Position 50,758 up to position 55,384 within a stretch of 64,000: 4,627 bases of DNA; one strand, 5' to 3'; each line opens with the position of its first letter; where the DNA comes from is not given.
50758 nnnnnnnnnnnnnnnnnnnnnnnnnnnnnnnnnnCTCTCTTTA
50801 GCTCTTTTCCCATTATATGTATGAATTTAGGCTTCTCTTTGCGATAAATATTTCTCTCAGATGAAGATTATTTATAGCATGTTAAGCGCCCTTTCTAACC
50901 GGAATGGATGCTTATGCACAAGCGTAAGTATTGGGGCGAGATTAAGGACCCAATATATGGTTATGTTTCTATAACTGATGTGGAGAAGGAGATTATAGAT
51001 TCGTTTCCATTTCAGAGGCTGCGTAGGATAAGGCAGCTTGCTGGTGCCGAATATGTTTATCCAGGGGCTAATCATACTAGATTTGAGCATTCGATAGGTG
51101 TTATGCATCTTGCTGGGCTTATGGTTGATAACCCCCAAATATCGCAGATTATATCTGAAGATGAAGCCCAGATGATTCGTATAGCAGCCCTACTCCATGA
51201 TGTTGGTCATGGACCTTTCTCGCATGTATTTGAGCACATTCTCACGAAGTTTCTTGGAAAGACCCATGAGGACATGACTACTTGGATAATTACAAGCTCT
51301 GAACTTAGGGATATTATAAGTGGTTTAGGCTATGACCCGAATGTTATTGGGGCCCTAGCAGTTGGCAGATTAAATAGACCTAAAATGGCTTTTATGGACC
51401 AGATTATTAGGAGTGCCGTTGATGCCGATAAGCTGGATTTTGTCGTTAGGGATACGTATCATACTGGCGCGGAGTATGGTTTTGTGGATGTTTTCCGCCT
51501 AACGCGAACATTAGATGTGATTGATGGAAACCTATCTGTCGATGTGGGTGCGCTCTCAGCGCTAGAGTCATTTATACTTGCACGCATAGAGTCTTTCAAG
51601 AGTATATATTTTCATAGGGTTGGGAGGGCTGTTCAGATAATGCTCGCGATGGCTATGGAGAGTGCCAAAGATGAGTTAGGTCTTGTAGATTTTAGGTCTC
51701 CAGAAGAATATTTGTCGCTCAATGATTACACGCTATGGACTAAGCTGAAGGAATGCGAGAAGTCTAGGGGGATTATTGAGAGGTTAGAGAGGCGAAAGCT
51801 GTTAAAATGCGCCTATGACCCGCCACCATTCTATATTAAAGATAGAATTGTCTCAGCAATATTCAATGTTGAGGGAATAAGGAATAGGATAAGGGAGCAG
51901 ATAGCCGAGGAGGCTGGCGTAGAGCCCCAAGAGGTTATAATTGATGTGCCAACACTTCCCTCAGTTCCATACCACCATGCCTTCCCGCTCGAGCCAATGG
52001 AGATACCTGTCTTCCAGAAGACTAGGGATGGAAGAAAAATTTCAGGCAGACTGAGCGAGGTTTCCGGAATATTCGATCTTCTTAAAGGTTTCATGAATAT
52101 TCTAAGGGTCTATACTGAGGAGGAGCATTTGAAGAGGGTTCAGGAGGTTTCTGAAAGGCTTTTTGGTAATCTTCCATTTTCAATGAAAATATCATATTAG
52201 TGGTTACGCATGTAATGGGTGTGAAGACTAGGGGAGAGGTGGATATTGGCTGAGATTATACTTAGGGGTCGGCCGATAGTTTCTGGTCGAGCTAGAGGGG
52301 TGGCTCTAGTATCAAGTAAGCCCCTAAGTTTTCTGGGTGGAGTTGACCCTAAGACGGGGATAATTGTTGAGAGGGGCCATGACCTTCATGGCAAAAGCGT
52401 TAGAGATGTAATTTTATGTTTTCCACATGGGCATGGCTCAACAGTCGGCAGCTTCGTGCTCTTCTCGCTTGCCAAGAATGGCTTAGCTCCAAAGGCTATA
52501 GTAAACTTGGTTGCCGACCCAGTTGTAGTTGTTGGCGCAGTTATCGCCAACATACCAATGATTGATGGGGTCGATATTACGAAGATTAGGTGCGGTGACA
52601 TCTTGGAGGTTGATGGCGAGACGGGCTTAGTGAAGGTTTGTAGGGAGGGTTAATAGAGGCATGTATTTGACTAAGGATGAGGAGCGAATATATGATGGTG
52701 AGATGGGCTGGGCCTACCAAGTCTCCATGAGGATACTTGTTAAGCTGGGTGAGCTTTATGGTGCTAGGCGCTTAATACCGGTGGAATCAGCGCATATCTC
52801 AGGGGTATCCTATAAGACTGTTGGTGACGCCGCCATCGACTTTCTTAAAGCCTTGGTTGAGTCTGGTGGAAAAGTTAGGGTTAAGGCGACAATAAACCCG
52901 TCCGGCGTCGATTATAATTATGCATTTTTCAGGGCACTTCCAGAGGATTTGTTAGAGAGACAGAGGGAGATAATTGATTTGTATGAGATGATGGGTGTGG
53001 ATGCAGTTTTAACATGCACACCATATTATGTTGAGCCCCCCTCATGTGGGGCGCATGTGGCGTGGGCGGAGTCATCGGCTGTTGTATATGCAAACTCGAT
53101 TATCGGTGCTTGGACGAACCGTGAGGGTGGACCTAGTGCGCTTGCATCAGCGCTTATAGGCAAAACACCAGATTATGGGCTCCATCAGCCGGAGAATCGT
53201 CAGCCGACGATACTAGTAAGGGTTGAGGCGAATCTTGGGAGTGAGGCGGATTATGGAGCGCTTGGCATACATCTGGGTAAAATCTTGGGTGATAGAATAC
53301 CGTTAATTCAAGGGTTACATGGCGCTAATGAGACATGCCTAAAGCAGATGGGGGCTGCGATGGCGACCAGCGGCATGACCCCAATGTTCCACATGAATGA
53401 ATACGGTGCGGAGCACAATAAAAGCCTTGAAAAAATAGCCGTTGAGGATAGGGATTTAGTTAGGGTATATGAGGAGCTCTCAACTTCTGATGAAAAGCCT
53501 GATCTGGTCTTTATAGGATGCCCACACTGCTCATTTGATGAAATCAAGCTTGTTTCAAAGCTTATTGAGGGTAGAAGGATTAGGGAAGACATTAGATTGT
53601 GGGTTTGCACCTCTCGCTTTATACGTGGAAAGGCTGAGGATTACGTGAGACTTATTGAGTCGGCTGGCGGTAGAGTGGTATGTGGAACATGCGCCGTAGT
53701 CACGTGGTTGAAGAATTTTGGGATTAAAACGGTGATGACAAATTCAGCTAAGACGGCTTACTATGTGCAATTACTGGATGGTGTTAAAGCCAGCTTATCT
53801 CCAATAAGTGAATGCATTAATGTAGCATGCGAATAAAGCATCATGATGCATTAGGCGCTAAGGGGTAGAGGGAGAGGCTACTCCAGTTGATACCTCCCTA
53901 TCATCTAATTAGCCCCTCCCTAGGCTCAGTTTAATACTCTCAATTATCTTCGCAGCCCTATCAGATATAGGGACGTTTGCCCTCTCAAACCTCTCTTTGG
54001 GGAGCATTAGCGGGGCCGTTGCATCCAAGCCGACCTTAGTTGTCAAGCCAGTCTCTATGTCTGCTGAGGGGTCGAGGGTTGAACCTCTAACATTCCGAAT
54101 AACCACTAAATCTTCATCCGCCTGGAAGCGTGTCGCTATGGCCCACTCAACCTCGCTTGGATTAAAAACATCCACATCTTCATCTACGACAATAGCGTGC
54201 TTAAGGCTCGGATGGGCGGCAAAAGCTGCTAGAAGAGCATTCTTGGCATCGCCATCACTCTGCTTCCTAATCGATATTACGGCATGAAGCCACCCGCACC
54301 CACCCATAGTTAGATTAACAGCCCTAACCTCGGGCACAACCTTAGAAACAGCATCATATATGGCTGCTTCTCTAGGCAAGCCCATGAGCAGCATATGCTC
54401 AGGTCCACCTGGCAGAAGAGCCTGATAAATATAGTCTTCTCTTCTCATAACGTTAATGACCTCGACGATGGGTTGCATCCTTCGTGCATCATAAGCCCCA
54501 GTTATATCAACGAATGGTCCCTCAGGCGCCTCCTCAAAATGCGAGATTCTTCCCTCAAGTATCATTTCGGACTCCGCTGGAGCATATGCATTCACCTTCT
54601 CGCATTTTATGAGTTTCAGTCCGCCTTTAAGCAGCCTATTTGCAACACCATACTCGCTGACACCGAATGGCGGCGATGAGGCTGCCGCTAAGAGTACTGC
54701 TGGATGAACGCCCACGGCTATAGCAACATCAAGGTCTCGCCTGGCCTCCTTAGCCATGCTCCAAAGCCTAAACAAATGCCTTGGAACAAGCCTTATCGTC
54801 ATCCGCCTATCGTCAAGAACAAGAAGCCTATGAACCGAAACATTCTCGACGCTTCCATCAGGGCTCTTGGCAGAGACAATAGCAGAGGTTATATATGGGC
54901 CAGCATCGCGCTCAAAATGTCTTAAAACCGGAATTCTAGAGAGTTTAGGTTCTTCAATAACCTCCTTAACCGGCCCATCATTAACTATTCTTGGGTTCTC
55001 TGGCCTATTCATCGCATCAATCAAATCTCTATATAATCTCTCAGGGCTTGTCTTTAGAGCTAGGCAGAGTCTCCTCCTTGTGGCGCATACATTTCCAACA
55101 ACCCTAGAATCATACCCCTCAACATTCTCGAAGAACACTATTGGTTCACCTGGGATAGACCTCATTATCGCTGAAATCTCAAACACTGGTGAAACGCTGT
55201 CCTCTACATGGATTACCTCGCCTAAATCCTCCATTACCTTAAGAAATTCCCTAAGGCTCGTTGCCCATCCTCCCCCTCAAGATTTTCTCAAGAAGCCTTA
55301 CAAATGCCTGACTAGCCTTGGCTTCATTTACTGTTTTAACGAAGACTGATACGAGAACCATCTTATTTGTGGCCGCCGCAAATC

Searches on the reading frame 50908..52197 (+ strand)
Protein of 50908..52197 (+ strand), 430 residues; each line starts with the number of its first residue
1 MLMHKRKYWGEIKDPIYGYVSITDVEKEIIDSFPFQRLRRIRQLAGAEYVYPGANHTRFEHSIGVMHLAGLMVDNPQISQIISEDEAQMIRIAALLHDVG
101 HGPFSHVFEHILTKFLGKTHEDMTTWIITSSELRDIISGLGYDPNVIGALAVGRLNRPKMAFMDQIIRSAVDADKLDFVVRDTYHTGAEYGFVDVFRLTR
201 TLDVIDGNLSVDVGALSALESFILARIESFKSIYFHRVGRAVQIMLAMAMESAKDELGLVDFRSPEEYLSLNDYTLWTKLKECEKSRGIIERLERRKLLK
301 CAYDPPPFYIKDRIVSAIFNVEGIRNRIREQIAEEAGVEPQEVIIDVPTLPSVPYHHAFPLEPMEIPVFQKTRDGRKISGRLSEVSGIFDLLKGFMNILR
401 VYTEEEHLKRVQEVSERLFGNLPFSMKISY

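Call 61: search_protein_families(library=pfam, proteins=[window:50908-52197:+], max_evalue=0.00001)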
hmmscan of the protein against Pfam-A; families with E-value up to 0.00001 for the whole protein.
window:50908-52197:+ (430 aa): 2 families
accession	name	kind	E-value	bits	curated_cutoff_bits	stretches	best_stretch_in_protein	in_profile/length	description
PF19276.4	HD_assoc_2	-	5.3e-26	91.9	23.1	1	193-419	1-211/222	HD associated region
PF01966.28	HD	-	1.8e-11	44.8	22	1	58-134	1-72/116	HD domain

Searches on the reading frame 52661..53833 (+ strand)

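Call 61: search_protein_families(library=pfam, proteins=[window:52661-53833:+], max_evalue=0.00001)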
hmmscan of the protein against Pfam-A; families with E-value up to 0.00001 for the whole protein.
window:52661-53833:+ (391 aa): 1 family
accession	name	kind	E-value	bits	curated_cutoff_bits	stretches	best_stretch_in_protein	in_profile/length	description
PF04412.18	AcnX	-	7e-141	470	31.5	1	1-387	1-400/400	Aconitase X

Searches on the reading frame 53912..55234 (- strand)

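Call 61: search_protein_families(library=pfam, proteins=[window:53912-55234:-], max_evalue=0.00001)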
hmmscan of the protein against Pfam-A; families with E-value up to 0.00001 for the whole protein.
window:53912-55234:- (441 aa): 3 families
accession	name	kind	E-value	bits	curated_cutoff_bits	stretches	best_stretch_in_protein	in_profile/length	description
PF01977.22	UbiD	-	6.1e-60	202.4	23.3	1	85-278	6-206/206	3-octaprenyl-4-hydroxybenzoate carboxy-lyase Rift-related domain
PF20696.2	UbiD_C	-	2.5e-40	137.9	24.2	1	282-405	2-127/127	3-octaprenyl-4-hydroxybenzoate carboxy-lyase C-terminal domain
PF20695.2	UbiD_N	-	2.3e-18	66.5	24.3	1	2-75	5-78/78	3-octaprenyl-4-hydroxybenzoate carboxy-lyase N-terminal domain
